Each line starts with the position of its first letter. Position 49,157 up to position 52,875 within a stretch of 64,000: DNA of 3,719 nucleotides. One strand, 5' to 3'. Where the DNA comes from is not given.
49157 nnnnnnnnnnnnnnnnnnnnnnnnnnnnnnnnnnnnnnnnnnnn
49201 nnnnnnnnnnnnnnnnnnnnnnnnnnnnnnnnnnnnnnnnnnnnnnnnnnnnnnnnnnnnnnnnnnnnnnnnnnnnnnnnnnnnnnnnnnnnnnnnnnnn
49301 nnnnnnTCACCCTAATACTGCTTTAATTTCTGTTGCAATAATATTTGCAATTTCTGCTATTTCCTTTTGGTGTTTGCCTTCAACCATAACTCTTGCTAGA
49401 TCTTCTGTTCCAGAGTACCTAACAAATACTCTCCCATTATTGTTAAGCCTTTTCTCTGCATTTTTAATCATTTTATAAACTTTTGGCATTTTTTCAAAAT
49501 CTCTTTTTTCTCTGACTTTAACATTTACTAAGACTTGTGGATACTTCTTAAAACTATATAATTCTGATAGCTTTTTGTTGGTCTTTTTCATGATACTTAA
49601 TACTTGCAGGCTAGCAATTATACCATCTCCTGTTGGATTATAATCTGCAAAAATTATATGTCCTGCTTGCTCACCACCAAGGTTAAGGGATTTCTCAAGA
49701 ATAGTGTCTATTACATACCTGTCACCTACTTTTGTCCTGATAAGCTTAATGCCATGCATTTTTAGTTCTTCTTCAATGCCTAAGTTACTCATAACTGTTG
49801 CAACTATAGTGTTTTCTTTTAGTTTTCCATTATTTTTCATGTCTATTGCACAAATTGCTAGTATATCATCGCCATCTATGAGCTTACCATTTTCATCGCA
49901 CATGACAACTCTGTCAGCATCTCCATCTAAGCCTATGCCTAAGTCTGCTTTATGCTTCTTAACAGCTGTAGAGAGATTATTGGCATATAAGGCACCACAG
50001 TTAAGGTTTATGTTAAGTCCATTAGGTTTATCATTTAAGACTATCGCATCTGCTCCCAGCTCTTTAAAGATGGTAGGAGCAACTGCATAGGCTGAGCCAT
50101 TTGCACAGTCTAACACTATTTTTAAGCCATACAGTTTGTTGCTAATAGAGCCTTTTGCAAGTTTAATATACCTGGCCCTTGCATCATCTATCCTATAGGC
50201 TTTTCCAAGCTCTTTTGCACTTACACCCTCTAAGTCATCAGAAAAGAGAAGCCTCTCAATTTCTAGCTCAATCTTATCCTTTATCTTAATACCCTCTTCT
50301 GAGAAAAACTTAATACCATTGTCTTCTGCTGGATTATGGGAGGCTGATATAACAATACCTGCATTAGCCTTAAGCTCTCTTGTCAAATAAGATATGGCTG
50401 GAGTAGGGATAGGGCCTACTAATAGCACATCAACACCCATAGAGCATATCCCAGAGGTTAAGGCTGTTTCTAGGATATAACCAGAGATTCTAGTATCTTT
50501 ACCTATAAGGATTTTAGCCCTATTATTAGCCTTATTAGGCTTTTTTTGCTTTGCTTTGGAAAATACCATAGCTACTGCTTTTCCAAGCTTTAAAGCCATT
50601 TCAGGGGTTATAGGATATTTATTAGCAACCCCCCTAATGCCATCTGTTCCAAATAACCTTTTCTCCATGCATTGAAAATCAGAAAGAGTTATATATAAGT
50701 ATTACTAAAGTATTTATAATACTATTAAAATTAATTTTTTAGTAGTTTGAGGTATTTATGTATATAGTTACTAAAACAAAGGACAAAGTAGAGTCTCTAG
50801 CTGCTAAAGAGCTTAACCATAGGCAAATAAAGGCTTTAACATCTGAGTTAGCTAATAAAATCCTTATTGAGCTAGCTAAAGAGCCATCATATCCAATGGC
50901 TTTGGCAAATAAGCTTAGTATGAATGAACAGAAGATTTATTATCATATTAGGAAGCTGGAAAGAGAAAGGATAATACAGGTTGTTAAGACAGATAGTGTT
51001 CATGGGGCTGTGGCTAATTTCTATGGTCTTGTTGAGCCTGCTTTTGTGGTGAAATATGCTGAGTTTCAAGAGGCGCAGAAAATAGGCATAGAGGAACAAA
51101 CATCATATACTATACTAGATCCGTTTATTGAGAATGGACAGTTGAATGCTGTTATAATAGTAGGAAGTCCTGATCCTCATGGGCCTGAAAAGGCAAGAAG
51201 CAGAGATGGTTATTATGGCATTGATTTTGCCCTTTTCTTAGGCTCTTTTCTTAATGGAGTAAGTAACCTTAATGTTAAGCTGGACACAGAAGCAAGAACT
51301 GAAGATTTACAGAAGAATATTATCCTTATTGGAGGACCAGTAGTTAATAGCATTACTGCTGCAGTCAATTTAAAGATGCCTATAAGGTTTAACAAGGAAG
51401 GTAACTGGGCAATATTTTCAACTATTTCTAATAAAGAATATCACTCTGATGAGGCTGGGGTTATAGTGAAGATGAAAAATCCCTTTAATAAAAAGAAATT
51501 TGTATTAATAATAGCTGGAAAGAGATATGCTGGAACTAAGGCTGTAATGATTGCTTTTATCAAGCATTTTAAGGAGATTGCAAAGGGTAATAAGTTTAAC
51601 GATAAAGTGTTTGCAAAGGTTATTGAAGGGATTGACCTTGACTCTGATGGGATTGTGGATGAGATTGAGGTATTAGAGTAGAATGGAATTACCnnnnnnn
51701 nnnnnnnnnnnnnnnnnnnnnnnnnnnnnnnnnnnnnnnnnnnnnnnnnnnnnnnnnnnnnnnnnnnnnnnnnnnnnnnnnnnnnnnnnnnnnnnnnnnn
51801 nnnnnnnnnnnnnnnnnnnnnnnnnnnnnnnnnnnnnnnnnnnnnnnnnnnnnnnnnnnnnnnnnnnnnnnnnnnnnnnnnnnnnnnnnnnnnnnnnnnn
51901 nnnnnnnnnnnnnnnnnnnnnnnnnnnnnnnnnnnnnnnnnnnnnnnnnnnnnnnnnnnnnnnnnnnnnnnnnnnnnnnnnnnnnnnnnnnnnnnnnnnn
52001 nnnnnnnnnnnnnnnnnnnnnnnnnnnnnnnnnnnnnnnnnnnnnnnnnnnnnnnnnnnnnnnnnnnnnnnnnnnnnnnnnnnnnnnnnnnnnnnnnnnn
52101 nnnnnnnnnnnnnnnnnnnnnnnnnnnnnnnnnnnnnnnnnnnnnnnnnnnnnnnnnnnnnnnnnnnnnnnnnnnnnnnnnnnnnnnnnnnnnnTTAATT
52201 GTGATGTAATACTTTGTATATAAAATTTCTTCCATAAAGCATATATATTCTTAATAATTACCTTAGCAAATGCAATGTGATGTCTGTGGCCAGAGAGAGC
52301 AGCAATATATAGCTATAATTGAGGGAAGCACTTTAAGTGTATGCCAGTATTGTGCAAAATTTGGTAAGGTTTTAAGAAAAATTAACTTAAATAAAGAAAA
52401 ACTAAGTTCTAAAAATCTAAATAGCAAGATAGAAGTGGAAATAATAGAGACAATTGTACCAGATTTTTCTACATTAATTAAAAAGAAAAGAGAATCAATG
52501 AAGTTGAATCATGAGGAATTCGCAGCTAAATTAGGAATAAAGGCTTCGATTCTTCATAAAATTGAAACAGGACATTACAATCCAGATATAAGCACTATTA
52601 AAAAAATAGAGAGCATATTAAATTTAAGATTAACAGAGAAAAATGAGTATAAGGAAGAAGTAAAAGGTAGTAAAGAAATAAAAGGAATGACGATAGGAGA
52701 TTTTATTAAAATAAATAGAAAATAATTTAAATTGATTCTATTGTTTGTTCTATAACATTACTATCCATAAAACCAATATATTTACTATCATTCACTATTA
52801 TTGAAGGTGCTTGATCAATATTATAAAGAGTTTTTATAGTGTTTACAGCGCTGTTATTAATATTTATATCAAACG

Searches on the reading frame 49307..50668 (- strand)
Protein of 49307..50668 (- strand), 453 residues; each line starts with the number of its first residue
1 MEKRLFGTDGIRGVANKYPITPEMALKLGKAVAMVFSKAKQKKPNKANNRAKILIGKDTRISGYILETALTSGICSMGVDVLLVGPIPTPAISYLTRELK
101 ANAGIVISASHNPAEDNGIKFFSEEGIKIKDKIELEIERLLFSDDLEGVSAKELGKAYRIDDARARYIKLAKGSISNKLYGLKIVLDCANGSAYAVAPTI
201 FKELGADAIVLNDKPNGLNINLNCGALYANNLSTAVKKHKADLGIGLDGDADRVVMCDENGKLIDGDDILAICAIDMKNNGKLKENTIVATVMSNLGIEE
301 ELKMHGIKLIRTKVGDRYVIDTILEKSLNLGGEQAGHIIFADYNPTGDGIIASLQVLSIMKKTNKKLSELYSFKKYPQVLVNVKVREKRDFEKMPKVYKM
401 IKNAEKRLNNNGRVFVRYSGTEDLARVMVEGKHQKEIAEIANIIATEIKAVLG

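Call 3: search_protein_families(library=pfam, proteins=[window:49307-50668:-], max_evalue=1)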
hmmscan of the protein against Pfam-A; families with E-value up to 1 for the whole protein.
window:49307-50668:- (453 aa): 6 families
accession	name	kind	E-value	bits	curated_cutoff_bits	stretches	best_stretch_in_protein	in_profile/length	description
PF02878.22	PGM_PMM_I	-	2.3e-44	150.9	22.5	1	4-145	2-135/138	Phosphoglucomutase/phosphomannomutase, alpha/beta/alpha domain I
PF02880.22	PGM_PMM_III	-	2.9e-38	131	20.7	1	265-374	1-113/115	Phosphoglucomutase/phosphomannomutase, alpha/beta/alpha domain III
PF00408.26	PGM_PMM_IV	-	6e-20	71.5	23.1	1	380-445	1-66/68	Phosphoglucomutase/phosphomannomutase, C-terminal domain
PF02879.22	PGM_PMM_II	-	9.4e-18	65.1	29.3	1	167-261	3-103/103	Phosphoglucomutase/phosphomannomutase, alpha/beta/alpha domain II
PF01208.23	URO-D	-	0.045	13.2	23.9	1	385-448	108-173/346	Uroporphyrinogen decarboxylase (URO-D)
PF01368.27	DHH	-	0.15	12.8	28.1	1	338-372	3-38/125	DHH family, N-terminal domain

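Call 4: search_protein_families(library=ncbifam, proteins=[window:49307-50668:-], max_evalue=1)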
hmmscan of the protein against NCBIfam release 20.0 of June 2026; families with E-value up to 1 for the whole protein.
window:49307-50668:- (453 aa): 7 families
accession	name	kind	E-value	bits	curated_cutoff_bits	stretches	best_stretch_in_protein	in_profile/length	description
TIGR01455.1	glmM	equivalog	2.3e-178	593.5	447.55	1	6-449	1-441/442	phosphoglucosamine mutase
TIGR03990.1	Arch_GlmM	equivalog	8.9e-103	344.5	439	1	4-446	2-442/444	phosphoglucosamine mutase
NF007088.0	PRK09542.1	equivalog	3.7e-47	161.4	618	1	20-450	25-455/456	phosphomannomutase/phosphoglucomutase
NF046027.1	PhglucPhmanMutPgmG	equivalog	3.8e-45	154.4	600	1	48-417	42-403/460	phosphoglucomutase/phosphomannomutase PgmG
NF011943.0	PRK15414.1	subfamily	3.2e-31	108.8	801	1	52-372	40-367/456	phosphomannomutase CpsG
TIGR01132.1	pgm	equivalog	1.7e-15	56.4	778.05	2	5-137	41-174/546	phosphoglucomutase (alpha-D-glucose-1,6-bisphosphate-dependent)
NF005737.0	PRK07564.1-1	equivalog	8.9e-13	47.7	378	2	65-132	70-138/543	alpha-D-glucose phosphate-specific phosphoglucomutase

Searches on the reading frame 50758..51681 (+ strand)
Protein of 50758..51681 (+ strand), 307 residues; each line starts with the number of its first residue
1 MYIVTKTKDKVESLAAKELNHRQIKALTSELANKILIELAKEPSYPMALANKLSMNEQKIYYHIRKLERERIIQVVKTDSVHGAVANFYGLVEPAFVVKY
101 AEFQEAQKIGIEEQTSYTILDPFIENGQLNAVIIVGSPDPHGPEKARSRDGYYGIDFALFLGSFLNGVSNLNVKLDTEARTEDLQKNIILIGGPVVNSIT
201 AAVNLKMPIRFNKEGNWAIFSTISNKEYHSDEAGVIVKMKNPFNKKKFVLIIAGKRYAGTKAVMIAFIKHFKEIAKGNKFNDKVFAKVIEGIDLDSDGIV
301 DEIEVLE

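Call 3: search_protein_families(library=pfam, proteins=[window:50758-51681:+], max_evalue=1)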
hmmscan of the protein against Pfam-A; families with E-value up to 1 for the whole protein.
window:50758-51681:+ (307 aa): 5 families
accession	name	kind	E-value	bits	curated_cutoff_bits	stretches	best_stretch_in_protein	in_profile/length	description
PF05124.17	S_layer_C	-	1.4e-11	44.8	23.9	1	173-270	97-176/177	S-layer like family, outer domain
PF12840.13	HTH_20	-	0.00063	20.1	27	1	35-73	9-48/51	Helix-turn-helix domain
PF13412.12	HTH_24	-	0.0028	17.6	21.9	1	34-74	7-48/48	Winged helix-turn-helix DNA-binding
PF01022.26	HTH_5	-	0.0064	16.8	22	1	33-74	5-46/47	Bacterial regulatory protein, arsR family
PF21984.2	DnaD_N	-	0.055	14.1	27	1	46-91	38-83/101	DnaD N-terminal domain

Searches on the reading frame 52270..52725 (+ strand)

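Call 3: search_protein_families(library=pfam, proteins=[window:52270-52725:+], max_evalue=1)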
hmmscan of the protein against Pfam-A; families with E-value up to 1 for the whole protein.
window:52270-52725:+ (151 aa): 11 families
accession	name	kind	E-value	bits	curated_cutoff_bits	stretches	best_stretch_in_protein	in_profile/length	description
PF01381.28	HTH_3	-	8.2e-13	48.6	23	1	70-123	1-54/55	Helix-turn-helix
PF12844.13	HTH_19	-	1.4e-05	25.4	30.2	1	70-119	4-53/64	Helix-turn-helix domain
PF13413.12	HTH_25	-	0.00019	21.6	24.6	1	71-103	3-35/62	Helix-turn-helix domain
PF15731.11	MqsA_antitoxin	-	0.0012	19.4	30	1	25-113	34-117/131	Antitoxin component of bacterial toxin-antitoxin system, MqsA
PF13560.12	HTH_31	-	0.0028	18.4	27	1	71-118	7-55/64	Helix-turn-helix domain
PF13443.12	HTH_26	-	0.0041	17.8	22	1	75-128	7-61/63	Cro/C1-type HTH DNA-binding domain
PF06689.19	zf-C4_ClpX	-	0.044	14.1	27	1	2-30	2-31/39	ClpX C4-type zinc finger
PF00518.22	E6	-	0.15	13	27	1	13-60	22-69/110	Early Protein (E6)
PF02790.20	COX2_TM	-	0.17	12.5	22.8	1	32-65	42-75/88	Cytochrome C oxidase subunit II, transmembrane domain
PF13098.12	Thioredoxin_2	-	0.19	12.5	27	1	24-91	16-74/104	Thioredoxin-like domain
PF24734.1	DUF7685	-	0.19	12.1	27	1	2-28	1-31/43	Domain of unknown function (DUF7685)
